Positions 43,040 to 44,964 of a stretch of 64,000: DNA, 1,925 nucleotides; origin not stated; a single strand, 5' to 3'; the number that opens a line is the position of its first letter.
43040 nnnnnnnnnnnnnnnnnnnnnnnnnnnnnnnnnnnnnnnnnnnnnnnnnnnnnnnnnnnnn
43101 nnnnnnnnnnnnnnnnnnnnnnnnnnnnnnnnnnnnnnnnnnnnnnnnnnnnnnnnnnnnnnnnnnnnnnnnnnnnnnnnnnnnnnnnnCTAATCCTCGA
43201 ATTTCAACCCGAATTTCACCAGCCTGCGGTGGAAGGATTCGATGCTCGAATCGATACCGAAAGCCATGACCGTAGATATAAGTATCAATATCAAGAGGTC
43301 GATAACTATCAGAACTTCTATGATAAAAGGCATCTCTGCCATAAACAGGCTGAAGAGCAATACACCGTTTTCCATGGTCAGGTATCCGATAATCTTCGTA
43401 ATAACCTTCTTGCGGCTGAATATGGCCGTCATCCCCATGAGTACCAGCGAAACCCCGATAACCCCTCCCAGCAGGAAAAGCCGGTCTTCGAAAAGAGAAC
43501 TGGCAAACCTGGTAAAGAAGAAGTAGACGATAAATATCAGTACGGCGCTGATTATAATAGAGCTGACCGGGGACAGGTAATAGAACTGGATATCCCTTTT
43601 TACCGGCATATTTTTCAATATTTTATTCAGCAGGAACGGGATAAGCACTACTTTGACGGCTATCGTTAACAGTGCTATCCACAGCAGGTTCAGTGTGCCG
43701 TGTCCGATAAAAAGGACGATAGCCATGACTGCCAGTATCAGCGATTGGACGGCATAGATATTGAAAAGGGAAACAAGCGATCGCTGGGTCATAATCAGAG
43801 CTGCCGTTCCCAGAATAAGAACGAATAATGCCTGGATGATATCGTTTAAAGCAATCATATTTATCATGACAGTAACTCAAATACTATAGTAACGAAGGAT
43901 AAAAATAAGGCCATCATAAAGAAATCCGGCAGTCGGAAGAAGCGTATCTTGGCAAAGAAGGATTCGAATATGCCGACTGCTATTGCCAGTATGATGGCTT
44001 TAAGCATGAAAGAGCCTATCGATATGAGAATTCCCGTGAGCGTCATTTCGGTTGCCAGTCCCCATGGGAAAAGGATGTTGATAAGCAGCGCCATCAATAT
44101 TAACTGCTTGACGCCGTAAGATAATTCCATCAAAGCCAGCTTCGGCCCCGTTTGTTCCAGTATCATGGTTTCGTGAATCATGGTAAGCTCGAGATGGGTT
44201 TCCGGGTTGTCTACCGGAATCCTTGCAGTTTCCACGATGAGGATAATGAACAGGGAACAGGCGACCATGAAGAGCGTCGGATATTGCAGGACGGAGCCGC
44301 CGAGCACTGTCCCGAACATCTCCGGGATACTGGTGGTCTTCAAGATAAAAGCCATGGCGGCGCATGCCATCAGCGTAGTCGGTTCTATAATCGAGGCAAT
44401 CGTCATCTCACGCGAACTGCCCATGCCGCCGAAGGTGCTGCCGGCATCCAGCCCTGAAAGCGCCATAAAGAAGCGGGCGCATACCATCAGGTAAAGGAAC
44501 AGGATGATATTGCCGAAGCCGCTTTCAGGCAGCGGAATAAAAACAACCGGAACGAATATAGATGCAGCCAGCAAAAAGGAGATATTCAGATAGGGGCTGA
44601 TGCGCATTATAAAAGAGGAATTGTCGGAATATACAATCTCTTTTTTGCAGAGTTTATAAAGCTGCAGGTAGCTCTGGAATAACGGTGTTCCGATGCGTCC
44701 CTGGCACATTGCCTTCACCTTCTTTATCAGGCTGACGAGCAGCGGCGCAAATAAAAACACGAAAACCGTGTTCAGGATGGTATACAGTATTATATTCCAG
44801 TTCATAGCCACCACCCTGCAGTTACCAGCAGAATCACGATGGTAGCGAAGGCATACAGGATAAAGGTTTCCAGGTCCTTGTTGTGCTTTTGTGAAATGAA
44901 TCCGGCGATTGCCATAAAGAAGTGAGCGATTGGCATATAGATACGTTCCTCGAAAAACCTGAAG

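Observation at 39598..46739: Hyf/Ech-type six-gene membrane complex with every NiFe ligand and three of four small-subunit Fe-S ligands substituted (Ehr-like, apparently cofactor-less)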

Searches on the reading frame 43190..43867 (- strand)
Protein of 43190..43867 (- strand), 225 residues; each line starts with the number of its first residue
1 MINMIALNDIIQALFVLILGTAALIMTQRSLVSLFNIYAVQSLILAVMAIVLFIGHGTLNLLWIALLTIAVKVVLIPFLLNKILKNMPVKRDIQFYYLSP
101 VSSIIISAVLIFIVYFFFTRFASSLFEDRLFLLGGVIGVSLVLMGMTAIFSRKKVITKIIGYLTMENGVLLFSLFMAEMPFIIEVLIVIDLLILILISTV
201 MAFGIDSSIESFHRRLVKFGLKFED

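Call 3: search_protein_families(library=pfam, proteins=[window:43190-43867:-], max_evalue=0.01)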
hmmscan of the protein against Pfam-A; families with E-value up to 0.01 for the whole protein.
window:43190-43867:- (225 aa): 0 families

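Call 4: search_protein_families(library=ncbifam, proteins=[window:43190-43867:-], max_evalue=0.01)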
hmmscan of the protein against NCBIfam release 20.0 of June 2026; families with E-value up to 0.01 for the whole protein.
window:43190-43867:- (225 aa): 1 family
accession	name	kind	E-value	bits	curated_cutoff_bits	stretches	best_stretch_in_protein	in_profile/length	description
NF008556.0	PRK11492.1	equivalog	4.7e-17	62.6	136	1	9-210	5-204/216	hydrogenase 4 membrane subunit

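Call 39: search_solved_structures(query=window:43190-43867:-, show_alignments=3, max_evalue=1)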
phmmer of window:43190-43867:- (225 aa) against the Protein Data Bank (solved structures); distinct sequences matched with E-value up to 1: 0.

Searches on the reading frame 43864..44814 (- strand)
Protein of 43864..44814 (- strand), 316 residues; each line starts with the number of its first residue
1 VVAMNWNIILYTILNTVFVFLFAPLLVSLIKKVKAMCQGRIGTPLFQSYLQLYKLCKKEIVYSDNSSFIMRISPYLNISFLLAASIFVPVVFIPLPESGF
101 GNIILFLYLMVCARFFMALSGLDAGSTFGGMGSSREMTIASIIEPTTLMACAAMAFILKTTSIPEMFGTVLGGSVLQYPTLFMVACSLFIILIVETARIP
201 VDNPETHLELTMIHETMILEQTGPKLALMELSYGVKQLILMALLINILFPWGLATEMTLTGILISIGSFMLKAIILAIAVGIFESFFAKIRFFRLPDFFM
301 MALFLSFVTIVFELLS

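Call 3: search_protein_families(library=pfam, proteins=[window:43864-44814:-], max_evalue=0.01)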
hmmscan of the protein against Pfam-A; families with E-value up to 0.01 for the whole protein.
window:43864-44814:- (316 aa): 2 families
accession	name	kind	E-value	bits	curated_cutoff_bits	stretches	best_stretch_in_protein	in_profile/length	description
PF00146.26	NADHdh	-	2.9e-30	106.1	27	1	15-312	7-296/298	NADH dehydrogenase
PF19611.4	DUF6116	-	0.0087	16.4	27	0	175-200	4-29/50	Family of unknown function (DUF6116)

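Call 4: search_protein_families(library=ncbifam, proteins=[window:43864-44814:-], max_evalue=0.01)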
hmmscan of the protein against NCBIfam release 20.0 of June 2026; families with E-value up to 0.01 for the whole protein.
window:43864-44814:- (316 aa): 1 family
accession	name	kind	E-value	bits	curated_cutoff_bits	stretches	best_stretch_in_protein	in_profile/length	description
NF004741.0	PRK06076.1-2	equivalog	2.6e-10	40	305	1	8-312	21-328/337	NADH-quinone oxidoreductase subunit NuoH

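Call 38: search_solved_structures(query=window:43864-44814:-, show_alignments=3, max_evalue=0.00001)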
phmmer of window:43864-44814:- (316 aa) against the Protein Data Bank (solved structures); distinct sequences matched with E-value up to 0.00001: 2.
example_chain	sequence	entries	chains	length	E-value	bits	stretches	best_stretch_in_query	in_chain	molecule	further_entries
7z0s_D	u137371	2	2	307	1.7e-39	139.5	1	9-310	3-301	Formate hydrogenlyase subunit 4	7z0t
6cfw_M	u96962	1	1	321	7.4e-22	81.6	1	11-306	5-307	Mbh13 NADH dehydrogenase subunit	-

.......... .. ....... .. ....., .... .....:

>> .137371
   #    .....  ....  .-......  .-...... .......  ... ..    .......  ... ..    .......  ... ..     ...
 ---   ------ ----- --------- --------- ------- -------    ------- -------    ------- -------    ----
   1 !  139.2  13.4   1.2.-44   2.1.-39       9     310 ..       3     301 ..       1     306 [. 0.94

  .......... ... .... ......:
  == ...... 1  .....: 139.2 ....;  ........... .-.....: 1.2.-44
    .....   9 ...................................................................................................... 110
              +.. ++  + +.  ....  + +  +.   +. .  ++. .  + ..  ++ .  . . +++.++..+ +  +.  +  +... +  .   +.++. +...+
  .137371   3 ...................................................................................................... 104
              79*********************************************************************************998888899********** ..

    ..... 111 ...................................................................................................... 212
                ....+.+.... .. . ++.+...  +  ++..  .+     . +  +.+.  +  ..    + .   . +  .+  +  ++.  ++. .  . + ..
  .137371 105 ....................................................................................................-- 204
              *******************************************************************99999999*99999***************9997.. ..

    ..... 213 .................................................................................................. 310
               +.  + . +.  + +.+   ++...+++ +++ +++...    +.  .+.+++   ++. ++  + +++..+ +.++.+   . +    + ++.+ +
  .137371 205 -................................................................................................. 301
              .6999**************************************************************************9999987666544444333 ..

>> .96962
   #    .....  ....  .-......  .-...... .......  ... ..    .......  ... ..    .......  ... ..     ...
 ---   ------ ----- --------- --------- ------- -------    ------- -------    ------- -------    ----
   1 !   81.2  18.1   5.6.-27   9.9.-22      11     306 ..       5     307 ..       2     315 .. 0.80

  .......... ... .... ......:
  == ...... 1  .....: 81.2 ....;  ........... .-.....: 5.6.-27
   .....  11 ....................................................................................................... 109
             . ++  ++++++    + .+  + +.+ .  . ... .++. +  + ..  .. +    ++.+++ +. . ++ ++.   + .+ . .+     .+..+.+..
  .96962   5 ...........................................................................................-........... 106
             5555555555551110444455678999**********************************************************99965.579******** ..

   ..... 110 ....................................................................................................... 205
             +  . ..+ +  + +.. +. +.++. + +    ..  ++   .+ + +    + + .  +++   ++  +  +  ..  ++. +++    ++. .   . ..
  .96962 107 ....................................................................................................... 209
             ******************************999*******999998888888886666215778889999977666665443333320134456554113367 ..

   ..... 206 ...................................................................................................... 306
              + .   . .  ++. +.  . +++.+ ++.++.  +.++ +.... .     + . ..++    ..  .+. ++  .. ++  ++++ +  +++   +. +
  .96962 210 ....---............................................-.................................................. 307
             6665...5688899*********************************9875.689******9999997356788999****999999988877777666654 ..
